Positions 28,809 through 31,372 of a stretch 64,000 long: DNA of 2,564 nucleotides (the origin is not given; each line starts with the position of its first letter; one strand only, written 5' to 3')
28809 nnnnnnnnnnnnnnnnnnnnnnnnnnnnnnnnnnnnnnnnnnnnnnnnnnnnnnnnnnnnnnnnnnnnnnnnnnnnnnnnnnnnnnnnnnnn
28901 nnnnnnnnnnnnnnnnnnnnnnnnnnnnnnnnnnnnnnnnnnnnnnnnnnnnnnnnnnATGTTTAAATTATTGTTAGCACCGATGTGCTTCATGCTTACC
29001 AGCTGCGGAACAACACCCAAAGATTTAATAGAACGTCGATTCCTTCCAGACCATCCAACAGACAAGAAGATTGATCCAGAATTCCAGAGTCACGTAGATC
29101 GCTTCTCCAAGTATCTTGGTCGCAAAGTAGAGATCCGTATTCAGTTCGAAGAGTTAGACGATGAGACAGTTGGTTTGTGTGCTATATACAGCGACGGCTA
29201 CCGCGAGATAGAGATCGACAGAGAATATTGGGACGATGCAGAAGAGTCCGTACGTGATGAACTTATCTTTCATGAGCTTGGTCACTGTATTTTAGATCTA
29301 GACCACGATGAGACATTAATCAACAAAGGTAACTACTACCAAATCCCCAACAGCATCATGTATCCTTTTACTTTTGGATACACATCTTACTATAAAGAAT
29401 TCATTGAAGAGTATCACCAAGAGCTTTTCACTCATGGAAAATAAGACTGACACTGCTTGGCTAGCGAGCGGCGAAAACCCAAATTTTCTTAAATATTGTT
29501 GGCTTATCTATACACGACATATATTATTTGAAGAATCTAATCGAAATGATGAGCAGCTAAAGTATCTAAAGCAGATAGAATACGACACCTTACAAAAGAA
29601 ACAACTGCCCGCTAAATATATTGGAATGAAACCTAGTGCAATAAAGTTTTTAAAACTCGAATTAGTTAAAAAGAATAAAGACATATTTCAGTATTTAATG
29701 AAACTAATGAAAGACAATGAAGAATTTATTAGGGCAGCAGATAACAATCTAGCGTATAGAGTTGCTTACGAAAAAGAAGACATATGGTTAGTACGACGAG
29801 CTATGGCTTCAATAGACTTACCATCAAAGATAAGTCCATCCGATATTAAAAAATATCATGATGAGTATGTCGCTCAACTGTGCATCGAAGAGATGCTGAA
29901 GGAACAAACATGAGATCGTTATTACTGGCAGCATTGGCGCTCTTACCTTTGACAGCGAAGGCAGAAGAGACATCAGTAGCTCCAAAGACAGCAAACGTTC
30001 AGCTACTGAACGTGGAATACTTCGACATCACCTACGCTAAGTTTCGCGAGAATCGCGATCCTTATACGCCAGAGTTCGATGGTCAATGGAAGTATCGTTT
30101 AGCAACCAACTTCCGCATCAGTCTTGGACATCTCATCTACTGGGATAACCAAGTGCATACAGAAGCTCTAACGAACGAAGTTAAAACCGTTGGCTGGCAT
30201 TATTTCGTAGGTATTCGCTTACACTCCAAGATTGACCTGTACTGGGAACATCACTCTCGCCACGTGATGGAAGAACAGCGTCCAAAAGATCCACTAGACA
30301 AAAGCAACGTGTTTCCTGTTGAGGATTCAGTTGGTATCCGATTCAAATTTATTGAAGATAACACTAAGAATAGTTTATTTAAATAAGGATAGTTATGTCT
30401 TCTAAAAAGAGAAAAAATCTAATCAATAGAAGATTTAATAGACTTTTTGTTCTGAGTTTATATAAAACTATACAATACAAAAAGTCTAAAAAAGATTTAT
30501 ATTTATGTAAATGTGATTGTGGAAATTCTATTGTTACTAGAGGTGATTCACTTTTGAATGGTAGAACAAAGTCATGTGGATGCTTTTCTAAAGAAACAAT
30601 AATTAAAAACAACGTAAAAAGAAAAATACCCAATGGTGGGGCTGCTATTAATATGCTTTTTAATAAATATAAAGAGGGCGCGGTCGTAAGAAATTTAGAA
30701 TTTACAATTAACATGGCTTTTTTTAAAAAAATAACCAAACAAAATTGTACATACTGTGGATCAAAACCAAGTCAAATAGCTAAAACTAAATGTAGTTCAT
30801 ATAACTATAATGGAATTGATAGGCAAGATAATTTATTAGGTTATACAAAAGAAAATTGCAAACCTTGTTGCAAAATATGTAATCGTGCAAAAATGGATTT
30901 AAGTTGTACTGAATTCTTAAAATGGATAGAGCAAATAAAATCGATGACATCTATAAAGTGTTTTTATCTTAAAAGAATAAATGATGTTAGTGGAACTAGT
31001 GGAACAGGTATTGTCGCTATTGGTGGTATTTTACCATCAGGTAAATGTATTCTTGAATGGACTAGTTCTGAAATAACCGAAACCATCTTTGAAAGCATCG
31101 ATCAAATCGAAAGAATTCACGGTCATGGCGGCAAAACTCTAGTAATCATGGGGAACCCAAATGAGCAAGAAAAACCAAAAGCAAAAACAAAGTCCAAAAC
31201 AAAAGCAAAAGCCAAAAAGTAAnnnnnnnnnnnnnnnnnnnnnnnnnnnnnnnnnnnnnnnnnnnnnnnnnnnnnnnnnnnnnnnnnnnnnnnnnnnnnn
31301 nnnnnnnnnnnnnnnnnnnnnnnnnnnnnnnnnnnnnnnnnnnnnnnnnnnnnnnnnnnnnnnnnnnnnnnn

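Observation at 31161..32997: SET-domain methyltransferase next to an SPFH/band-7 lipoprotein and a PQ-loop membrane protein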

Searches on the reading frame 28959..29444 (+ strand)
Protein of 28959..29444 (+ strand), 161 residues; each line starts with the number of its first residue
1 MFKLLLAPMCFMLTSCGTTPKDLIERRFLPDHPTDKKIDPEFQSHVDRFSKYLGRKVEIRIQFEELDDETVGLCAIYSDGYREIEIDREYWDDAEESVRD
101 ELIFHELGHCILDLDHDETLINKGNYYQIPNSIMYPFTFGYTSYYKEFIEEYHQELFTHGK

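Call 3: search_protein_families(library=pfam, proteins=[window:28959-29444:+], max_evalue=0.1)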
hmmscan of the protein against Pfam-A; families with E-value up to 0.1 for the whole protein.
window:28959-29444:+ (161 aa): 2 families
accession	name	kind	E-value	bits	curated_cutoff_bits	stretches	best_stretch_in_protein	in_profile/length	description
PF18894.6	PhageMetallopep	-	6.4e-05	23.5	23.7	1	83-117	66-99/134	Putative phage metallopeptidase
PF10263.15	SprT-like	-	0.0018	18.5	25.6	1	56-112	18-74/108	SprT-like family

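Call 4: search_protein_families(library=phrogs, proteins=[window:28959-29444:+], max_evalue=0.01)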
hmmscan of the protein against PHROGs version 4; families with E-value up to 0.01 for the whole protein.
window:28959-29444:+ (161 aa): 0 families

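Call 89: search_protein_families(library=padloc, proteins=[window:28959-29444:+], max_evalue=0.01)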
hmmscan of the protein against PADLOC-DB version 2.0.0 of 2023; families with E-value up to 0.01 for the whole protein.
window:28959-29444:+ (161 aa): 0 families

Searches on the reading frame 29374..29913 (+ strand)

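Call 3: search_protein_families(library=pfam, proteins=[window:29374-29913:+], max_evalue=0.1)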
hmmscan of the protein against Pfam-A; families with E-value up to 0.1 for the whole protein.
window:29374-29913:+ (179 aa): 1 family
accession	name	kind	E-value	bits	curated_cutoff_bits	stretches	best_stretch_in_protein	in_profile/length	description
PF13475.11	DUF4116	-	0.082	12.9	24.9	0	95-122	6-33/49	Domain of unknown function (DUF4116)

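Call 4: search_protein_families(library=phrogs, proteins=[window:29374-29913:+], max_evalue=0.01)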
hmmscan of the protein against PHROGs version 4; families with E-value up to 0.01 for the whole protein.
window:29374-29913:+ (179 aa): 0 families

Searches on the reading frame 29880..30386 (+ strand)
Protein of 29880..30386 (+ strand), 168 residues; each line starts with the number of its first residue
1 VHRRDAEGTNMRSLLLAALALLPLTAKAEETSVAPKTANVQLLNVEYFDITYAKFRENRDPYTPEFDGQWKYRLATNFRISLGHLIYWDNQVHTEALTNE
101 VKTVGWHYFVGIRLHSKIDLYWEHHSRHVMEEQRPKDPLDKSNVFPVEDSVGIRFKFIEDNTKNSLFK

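Call 3: search_protein_families(library=pfam, proteins=[window:29880-30386:+], max_evalue=0.1)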
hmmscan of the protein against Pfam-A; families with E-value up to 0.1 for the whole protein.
window:29880-30386:+ (168 aa): 0 families

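Call 4: search_protein_families(library=phrogs, proteins=[window:29880-30386:+], max_evalue=0.01)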
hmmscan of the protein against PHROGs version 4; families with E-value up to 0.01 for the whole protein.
window:29880-30386:+ (168 aa): 0 families

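Call 49: find_related_loci(query=window:29880-30386:+, collection=viral_contigs, flank=8000)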
Query window:29880-30386:+ (168 aa) in viral_contigs; peptide patterns used: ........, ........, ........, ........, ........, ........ (x = any residue, [..] = any of these).
No stretch of DNA in the collection matches any of the patterns.

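Call 58: search_protein_families(library=ncbifam, proteins=[window:29880-30386:+], max_evalue=0.01)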
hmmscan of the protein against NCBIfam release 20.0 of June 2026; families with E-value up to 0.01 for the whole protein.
window:29880-30386:+ (168 aa): 0 families

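Call 89: search_protein_families(library=padloc, proteins=[window:29880-30386:+], max_evalue=0.01)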
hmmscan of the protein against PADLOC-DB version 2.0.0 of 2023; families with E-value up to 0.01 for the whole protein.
window:29880-30386:+ (168 aa): 0 families

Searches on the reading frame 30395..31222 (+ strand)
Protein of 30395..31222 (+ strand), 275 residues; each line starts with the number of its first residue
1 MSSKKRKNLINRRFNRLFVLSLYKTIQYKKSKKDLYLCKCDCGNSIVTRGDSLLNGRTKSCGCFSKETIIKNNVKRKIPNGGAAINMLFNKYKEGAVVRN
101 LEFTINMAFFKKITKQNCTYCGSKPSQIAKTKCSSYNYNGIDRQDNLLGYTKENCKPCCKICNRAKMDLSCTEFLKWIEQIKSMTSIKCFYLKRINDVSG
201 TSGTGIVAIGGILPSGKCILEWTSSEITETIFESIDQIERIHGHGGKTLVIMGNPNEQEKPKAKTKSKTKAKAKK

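Call 3: search_protein_families(library=pfam, proteins=[window:30395-31222:+], max_evalue=0.1)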
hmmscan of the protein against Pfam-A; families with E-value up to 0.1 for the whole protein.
window:30395-31222:+ (275 aa): 0 families

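Call 4: search_protein_families(library=phrogs, proteins=[window:30395-31222:+], max_evalue=0.01)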
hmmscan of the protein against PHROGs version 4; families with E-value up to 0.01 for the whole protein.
window:30395-31222:+ (275 aa): 9 families
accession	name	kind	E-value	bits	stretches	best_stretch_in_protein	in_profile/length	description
phrog_7499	-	unknown function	6.7e-21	74.9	1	182-252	12-83/91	-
phrog_374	-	DNA, RNA and nucleotide metabolism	4.3e-15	56.5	1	3-155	191-340/617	HNH endonuclease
phrog_3322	-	DNA, RNA and nucleotide metabolism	6.8e-14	53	1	66-189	32-156/162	endonuclease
phrog_1035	-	DNA, RNA and nucleotide metabolism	1.1e-08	36.2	1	38-185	66-229/271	endonuclease VII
phrog_3118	-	DNA, RNA and nucleotide metabolism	1.6e-06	28.8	1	89-183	18-113/287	HNH endonuclease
phrog_1400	-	moron, auxiliary metabolic gene and host takeover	5.1e-06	27.5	1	88-183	12-103/251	Srd anti-sigma factor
phrog_4592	-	moron, auxiliary metabolic gene and host takeover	0.00022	22.2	1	85-170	60-138/170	decoy of host sigma70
phrog_27240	-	unknown function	0.0021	19.4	1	32-73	26-65/132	-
phrog_5034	-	DNA, RNA and nucleotide metabolism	0.0086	17.2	0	114-168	31-80/138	NinG/ Rap DNA junction specific endonuclease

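Call 89: search_protein_families(library=padloc, proteins=[window:30395-31222:+], max_evalue=0.01)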
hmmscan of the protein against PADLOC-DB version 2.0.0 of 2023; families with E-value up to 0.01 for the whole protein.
window:30395-31222:+ (275 aa): 0 families

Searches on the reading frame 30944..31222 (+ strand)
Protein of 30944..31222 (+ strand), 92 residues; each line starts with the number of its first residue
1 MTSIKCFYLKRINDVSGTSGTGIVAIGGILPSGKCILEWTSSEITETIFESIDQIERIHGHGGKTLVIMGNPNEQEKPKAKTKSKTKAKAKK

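Call 50: find_related_loci(query=window:30944-31222:+, collection=viral_contigs, flank=5000)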
Query window:30944-31222:+ (92 aa) in viral_contigs; peptide patterns used: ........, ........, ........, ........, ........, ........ (x = any residue, [..] = any of these).
87 stretches matched a pattern, but none encodes a relative of the query by tblastn (E <= 1e-3).

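Call 58: search_protein_families(library=ncbifam, proteins=[window:30944-31222:+], max_evalue=0.01)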
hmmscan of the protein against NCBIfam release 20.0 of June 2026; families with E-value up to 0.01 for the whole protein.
window:30944-31222:+ (92 aa): 0 families

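Call 95: search_protein_families(library=pfam, proteins=[window:30944-31222:+], max_evalue=0.01)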
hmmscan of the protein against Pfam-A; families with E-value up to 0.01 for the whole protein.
window:30944-31222:+ (92 aa): 0 families
